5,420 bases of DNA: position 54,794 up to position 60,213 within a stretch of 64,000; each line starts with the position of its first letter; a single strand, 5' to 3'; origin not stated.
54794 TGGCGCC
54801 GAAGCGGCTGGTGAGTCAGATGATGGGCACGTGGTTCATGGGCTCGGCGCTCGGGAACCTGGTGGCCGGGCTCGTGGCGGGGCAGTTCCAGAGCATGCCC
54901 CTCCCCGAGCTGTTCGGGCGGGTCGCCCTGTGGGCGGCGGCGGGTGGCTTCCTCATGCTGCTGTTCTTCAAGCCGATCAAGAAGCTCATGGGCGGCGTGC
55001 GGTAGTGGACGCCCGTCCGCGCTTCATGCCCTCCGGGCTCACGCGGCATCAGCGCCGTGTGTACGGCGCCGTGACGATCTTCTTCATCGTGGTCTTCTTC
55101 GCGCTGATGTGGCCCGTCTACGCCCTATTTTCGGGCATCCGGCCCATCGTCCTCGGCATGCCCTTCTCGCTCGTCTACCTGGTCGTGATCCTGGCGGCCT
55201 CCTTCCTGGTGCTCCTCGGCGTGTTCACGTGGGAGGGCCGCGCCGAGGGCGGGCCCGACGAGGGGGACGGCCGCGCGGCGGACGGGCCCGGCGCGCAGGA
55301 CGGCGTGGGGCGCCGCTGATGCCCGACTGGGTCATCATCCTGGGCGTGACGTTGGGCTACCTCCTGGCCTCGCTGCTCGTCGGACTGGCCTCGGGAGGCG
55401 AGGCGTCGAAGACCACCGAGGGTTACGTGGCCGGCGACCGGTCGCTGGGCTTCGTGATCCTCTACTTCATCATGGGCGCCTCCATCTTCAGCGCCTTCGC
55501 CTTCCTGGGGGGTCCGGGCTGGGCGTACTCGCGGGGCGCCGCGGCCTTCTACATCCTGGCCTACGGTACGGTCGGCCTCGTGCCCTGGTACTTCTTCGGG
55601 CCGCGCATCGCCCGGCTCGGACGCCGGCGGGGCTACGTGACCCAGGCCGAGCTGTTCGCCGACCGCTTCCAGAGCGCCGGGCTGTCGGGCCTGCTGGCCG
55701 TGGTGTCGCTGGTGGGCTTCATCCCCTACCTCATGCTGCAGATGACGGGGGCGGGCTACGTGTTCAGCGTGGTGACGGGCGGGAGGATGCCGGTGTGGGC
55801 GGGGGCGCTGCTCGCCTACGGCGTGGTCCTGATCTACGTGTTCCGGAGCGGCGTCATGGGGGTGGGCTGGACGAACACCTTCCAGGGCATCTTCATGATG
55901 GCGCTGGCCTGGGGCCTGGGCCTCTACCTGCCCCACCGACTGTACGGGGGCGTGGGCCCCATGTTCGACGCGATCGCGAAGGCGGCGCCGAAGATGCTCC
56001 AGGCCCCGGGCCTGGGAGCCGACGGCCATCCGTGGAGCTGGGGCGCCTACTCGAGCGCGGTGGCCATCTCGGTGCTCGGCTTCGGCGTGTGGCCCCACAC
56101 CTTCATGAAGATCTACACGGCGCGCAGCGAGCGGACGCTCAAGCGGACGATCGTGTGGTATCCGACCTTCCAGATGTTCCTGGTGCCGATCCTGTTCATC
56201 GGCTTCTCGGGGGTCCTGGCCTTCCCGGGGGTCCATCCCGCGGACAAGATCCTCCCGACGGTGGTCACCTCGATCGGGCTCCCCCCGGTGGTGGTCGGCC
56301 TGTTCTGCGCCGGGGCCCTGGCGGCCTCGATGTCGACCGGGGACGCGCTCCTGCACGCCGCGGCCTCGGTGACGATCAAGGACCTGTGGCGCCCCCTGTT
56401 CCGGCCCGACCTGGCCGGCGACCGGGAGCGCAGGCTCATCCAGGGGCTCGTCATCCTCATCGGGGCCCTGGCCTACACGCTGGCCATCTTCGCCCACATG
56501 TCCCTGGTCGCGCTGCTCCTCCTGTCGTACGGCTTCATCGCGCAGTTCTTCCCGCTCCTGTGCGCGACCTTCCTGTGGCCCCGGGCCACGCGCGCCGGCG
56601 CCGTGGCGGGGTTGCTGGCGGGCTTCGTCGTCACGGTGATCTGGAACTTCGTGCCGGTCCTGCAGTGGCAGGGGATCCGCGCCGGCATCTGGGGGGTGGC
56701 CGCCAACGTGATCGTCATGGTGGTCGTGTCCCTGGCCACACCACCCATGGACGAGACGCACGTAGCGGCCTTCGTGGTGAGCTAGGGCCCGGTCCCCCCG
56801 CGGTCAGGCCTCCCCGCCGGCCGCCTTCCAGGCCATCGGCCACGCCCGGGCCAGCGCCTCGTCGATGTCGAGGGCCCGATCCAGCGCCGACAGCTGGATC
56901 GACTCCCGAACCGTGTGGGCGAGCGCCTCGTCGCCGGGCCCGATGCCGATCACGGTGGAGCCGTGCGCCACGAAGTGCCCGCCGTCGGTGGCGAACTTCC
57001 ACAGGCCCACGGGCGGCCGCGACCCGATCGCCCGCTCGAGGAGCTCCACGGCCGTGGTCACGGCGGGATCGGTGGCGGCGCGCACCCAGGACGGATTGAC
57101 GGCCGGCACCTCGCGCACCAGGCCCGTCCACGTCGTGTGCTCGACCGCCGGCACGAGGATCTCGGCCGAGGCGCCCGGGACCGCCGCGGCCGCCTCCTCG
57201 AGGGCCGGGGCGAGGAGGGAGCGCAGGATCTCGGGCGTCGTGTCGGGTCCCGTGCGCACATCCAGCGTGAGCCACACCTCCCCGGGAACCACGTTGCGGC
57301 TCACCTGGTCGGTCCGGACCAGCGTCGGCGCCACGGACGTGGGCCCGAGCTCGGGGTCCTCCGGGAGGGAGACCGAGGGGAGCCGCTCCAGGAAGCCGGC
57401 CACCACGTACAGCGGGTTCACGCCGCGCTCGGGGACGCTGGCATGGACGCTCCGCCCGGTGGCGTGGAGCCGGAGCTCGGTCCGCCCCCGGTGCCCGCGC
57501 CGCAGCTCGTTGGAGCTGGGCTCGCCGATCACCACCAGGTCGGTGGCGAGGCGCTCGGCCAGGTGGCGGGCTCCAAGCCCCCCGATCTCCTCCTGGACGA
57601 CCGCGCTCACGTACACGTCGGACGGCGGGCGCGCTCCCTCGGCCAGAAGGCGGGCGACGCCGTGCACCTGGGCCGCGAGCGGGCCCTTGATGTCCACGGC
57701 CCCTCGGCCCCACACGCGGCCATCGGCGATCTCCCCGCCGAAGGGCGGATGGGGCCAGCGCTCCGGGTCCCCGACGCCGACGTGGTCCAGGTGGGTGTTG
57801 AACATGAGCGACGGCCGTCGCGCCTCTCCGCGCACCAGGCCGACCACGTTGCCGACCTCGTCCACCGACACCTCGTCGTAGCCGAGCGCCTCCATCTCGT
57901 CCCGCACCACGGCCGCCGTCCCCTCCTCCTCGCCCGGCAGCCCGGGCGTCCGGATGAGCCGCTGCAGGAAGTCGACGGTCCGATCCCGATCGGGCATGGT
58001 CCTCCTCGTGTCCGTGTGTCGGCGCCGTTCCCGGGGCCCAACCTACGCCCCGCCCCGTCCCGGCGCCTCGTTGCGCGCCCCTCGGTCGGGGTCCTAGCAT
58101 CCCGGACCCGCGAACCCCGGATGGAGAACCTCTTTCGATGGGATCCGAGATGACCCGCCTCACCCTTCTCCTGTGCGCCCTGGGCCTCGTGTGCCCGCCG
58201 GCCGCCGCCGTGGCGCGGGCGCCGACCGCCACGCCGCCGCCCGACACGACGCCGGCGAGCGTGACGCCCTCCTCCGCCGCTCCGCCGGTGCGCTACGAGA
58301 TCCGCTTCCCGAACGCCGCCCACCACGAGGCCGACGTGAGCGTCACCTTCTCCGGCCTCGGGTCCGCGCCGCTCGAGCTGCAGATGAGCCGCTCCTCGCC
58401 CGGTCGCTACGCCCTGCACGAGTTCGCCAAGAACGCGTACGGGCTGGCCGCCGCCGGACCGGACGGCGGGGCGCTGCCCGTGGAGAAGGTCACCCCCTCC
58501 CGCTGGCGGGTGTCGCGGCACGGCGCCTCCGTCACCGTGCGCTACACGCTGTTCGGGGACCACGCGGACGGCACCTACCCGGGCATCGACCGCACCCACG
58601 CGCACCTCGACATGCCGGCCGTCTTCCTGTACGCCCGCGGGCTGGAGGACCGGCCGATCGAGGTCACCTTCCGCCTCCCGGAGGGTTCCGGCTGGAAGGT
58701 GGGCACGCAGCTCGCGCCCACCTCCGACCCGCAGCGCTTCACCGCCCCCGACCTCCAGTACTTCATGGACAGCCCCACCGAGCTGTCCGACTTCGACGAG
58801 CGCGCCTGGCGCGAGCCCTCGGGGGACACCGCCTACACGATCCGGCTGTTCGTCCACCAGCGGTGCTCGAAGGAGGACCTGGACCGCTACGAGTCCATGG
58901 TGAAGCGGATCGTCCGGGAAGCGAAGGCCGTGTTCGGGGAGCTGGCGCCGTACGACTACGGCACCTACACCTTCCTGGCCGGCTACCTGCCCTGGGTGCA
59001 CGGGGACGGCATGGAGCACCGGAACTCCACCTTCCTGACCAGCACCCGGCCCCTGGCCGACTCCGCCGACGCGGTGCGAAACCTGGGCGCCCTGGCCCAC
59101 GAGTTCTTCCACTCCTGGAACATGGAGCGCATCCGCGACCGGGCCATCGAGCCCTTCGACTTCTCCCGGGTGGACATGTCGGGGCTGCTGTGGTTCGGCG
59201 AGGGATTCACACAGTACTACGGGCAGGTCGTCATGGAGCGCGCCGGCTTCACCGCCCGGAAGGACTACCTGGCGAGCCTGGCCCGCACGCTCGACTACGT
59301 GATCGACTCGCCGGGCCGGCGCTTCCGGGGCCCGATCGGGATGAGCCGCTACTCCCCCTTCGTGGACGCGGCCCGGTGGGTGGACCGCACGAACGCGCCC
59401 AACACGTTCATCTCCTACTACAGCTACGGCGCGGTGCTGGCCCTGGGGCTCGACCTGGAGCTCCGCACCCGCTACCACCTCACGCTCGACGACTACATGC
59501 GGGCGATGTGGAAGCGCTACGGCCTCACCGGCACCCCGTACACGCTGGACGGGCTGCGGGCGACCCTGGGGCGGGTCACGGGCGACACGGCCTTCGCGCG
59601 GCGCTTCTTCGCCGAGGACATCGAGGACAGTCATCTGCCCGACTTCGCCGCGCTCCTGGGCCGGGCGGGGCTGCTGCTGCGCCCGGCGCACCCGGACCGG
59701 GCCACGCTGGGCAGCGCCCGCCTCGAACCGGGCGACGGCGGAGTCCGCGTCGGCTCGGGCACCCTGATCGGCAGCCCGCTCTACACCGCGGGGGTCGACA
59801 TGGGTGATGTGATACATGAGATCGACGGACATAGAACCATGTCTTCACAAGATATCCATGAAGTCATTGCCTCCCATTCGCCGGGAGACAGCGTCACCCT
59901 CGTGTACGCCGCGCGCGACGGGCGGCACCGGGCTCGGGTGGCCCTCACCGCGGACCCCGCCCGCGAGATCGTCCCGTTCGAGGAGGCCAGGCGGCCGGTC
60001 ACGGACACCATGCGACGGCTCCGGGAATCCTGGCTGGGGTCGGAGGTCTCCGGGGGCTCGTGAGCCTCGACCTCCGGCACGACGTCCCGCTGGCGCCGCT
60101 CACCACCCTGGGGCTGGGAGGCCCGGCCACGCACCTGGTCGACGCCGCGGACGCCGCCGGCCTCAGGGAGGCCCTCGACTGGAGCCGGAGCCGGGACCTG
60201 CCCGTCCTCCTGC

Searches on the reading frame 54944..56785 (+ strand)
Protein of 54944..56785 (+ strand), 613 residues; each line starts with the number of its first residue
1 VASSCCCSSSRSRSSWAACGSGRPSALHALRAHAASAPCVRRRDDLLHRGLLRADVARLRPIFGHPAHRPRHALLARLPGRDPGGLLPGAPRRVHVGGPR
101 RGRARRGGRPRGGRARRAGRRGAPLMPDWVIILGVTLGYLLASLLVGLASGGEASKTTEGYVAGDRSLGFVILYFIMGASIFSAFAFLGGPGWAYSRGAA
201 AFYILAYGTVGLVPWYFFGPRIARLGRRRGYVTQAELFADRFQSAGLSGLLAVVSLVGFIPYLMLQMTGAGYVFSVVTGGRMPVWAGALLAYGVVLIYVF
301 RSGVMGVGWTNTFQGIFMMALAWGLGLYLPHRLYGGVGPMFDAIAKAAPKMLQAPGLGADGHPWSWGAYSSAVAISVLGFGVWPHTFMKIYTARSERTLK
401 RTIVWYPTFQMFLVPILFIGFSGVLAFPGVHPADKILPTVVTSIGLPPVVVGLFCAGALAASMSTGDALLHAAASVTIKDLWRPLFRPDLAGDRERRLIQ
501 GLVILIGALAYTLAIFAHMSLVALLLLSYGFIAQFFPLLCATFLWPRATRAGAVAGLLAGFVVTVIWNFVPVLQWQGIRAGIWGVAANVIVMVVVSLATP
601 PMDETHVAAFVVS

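Call 74: search_protein_families(library=pfam, proteins=[window:54944-56785:+], max_evalue=0.00001)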
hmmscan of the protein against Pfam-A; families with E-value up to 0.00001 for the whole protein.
window:54944-56785:+ (613 aa): 1 family
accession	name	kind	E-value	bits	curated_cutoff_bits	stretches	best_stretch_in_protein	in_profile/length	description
PF00474.23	SSF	-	1.6e-34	119.9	22.8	1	161-560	1-406/406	Sodium:solute symporter family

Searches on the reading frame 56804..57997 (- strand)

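Call 74: search_protein_families(library=pfam, proteins=[window:56804-57997:-], max_evalue=0.00001)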
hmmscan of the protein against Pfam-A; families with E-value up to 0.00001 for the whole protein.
window:56804-57997:- (397 aa): 3 families
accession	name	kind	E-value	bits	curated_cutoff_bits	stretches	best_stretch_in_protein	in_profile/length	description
PF01546.33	Peptidase_M20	-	5.3e-27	95.5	24.6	1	65-382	1-203/206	Peptidase family M20/M25/M40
PF07687.19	M20_dimer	-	2.2e-14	53.8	21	1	168-271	2-104/107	Peptidase dimerisation domain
PF04389.22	Peptidase_M28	-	2.5e-08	34.3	21.3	1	50-148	1-78/193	Peptidase family M28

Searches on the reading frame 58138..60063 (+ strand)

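Call 74: search_protein_families(library=pfam, proteins=[window:58138-60063:+], max_evalue=0.00001)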
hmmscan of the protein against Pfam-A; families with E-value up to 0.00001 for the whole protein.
window:58138-60063:+ (641 aa): 4 families
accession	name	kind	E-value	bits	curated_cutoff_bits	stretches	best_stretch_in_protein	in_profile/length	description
PF17899.6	Peptidase_M61_N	-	3.2e-44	151.3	23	1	52-217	1-167/168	Peptidase M61 N-terminal domain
PF05299.18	Peptidase_M61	-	9.6e-30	103.8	22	1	316-433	3-117/118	M61 glycyl aminopeptidase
PF13180.12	PDZ_2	-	1.2e-07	32.3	27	1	545-595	22-71/80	PDZ domain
PF17820.7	PDZ_6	-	2e-06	27.9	27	1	545-589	8-51/54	PDZ domain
